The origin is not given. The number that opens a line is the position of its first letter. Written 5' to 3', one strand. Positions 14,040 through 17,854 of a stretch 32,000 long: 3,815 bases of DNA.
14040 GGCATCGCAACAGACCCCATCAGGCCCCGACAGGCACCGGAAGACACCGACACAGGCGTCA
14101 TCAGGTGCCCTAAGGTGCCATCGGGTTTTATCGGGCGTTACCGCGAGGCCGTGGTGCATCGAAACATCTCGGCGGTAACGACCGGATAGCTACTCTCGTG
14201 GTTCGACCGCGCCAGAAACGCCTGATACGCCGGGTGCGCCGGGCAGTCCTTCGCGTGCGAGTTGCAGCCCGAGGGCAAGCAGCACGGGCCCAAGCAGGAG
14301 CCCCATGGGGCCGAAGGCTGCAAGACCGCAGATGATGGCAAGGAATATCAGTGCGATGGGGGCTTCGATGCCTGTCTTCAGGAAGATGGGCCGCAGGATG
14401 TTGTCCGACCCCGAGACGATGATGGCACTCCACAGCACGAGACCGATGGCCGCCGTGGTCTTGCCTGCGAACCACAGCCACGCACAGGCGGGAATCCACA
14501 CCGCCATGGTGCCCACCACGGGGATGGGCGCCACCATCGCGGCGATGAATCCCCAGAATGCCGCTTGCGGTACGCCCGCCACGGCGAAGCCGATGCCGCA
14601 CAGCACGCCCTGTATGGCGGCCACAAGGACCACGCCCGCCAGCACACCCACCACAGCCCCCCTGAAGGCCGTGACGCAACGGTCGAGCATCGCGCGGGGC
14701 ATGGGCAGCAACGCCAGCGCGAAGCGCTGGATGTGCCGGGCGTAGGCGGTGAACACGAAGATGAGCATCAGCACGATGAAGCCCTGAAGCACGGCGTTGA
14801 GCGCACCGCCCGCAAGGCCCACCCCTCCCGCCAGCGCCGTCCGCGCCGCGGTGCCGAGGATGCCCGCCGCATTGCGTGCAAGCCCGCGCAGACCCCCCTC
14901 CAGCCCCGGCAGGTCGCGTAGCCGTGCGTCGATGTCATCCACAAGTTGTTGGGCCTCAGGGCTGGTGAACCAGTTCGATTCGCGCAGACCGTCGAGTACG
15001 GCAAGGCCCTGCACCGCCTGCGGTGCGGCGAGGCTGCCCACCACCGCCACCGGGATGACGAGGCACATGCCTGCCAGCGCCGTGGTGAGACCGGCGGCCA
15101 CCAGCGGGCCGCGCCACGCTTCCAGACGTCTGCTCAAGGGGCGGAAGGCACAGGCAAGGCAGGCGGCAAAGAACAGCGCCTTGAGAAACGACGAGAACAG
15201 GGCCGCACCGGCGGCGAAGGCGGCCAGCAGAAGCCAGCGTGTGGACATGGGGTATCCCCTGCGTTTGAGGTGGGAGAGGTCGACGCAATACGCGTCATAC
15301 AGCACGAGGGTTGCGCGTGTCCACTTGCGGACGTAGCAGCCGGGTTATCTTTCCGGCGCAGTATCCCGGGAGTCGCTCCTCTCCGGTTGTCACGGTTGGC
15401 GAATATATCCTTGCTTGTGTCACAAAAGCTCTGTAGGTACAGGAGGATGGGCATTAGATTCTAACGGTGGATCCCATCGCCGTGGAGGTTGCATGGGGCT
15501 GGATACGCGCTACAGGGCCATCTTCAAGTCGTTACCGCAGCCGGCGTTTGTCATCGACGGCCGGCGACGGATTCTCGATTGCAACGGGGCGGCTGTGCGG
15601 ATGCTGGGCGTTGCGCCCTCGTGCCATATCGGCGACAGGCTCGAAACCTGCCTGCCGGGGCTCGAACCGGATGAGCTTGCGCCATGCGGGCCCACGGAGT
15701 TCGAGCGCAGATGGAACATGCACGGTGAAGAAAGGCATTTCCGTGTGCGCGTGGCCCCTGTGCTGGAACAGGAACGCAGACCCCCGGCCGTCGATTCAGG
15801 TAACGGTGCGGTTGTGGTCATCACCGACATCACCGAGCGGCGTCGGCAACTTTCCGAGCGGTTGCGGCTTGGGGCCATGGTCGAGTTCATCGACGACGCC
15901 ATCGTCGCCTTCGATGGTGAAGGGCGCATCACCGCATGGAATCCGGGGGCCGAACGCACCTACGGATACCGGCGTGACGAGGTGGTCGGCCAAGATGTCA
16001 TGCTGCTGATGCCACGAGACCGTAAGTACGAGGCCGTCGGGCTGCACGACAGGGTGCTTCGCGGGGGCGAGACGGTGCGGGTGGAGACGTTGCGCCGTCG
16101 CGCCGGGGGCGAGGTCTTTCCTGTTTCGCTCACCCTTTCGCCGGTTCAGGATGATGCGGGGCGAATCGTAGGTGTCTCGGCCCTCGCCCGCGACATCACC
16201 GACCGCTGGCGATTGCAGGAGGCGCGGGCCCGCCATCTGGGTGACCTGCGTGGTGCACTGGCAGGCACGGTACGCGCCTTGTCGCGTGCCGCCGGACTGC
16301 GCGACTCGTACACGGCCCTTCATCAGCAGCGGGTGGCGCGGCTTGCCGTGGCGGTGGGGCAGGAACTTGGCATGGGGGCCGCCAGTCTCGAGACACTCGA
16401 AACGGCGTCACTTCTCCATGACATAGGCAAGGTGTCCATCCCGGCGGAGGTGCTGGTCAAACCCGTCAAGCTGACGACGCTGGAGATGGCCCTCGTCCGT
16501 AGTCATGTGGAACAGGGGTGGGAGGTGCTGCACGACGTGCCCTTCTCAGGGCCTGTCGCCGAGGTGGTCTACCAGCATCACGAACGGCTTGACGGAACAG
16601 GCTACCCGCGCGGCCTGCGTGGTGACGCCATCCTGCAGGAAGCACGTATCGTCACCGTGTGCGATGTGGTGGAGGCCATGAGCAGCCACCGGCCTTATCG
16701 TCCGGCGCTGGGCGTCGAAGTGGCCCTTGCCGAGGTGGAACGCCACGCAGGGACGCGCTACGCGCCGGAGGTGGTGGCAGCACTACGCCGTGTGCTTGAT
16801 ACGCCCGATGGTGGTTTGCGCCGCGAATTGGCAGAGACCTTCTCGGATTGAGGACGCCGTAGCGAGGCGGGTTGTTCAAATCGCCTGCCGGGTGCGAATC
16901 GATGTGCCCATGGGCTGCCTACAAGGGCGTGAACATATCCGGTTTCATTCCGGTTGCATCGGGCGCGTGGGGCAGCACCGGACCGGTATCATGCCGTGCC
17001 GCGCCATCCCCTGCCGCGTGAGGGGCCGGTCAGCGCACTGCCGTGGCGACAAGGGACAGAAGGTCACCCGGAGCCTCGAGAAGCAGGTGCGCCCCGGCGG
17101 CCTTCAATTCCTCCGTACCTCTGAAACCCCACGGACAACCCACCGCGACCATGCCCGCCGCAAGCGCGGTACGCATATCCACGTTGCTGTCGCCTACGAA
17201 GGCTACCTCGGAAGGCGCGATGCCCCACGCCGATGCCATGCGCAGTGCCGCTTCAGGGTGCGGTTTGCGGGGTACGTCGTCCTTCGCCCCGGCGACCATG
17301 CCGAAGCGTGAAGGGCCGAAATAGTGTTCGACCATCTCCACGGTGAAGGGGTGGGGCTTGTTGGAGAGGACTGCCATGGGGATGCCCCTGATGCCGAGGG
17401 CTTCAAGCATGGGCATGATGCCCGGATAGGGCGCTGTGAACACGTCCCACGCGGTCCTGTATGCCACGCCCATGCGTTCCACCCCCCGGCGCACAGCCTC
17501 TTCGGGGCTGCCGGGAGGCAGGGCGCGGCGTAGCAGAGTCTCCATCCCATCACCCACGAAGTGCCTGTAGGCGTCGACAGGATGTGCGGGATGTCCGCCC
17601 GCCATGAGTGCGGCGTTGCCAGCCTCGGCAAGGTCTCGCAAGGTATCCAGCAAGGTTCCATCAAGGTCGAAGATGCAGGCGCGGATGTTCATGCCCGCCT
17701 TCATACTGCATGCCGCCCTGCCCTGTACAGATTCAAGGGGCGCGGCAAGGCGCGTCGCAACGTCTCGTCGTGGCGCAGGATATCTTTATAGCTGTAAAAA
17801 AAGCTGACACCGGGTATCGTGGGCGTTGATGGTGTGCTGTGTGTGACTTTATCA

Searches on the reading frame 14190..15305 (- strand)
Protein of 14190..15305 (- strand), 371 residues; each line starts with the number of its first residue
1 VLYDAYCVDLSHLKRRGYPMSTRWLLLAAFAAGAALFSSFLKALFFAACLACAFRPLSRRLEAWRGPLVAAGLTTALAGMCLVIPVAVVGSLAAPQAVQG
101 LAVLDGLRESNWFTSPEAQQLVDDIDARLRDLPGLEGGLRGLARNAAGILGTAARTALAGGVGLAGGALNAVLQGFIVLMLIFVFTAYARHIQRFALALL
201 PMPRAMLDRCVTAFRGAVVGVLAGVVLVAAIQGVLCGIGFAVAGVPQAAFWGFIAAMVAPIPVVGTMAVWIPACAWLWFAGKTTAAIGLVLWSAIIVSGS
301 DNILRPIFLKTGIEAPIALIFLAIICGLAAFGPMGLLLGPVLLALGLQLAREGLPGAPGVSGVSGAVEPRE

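Call 8: search_protein_families(library=pfam, proteins=[window:14190-15305:-])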
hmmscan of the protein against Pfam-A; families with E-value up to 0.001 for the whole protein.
window:14190-15305:- (371 aa): 1 family
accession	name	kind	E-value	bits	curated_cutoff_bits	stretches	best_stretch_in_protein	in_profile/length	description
PF01594.21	AI-2E_transport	-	4.8e-40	138.2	34.3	1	26-346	6-319/327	AI-2E family transporter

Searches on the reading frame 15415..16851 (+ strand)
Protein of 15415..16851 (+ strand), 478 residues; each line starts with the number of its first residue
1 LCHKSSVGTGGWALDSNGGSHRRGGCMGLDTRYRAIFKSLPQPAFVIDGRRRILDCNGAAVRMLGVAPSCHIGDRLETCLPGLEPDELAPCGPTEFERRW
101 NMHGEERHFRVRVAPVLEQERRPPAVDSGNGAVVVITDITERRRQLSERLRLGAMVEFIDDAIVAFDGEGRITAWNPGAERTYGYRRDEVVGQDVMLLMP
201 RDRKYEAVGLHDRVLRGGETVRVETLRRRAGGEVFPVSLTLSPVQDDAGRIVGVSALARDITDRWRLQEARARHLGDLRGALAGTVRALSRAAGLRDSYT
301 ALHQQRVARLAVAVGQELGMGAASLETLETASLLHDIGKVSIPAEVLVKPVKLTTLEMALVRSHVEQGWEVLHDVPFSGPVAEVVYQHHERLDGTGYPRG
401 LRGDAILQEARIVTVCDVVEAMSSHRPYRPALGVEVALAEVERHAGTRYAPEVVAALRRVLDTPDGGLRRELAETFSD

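Call 8: search_protein_families(library=pfam, proteins=[window:15415-16851:+])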
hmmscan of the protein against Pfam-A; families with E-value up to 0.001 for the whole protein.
window:15415-16851:+ (478 aa): 9 families
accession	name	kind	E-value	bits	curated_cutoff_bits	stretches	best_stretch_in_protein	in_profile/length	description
PF13487.12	HD_5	-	1.8e-36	125.9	27.2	1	289-453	3-170/170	HD domain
PF00989.32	PAS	-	1.1e-26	93.4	22.6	2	154-261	5-113/113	PAS fold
PF08448.16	PAS_4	-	4.5e-23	82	23.1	2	159-264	4-108/110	PAS fold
PF13426.13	PAS_9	-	8.3e-21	74.6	27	1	162-263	3-103/103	PAS domain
PF13188.13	PAS_8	-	1.7e-18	66.2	21.8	2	32-88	2-55/65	PAS domain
PF01966.28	HD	-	9.4e-18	65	22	1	303-422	4-116/116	HD domain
PF08447.18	PAS_3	-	1.9e-09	38.1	25.6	1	173-255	2-86/89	PAS fold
PF12860.13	PAS_7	-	1.2e-05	25.8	27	0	39-145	3-113/115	PAS fold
PF13596.12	PAS_10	-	5.9e-05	24.1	22.1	0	162-262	11-106/106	PAS domain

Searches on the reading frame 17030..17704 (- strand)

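Call 8: search_protein_families(library=pfam, proteins=[window:17030-17704:-])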
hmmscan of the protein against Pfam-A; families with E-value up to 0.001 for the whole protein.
window:17030-17704:- (224 aa): 4 families
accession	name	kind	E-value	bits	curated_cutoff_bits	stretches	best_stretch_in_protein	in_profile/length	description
PF13419.12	HAD_2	-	6.8e-28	98.4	23.8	1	10-188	1-176/178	Haloacid dehalogenase-like hydrolase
PF00702.32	Hydrolase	-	1.6e-24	87.8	26.4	1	7-184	1-191/191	haloacid dehalogenase-like hydrolase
PF13242.12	Hydrolase_like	-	3.8e-08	33.6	22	1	146-203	3-61/75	HAD-hyrolase-like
PF12710.13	HAD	-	1.3e-07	32.6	27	1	11-179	2-187/189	haloacid dehalogenase-like hydrolase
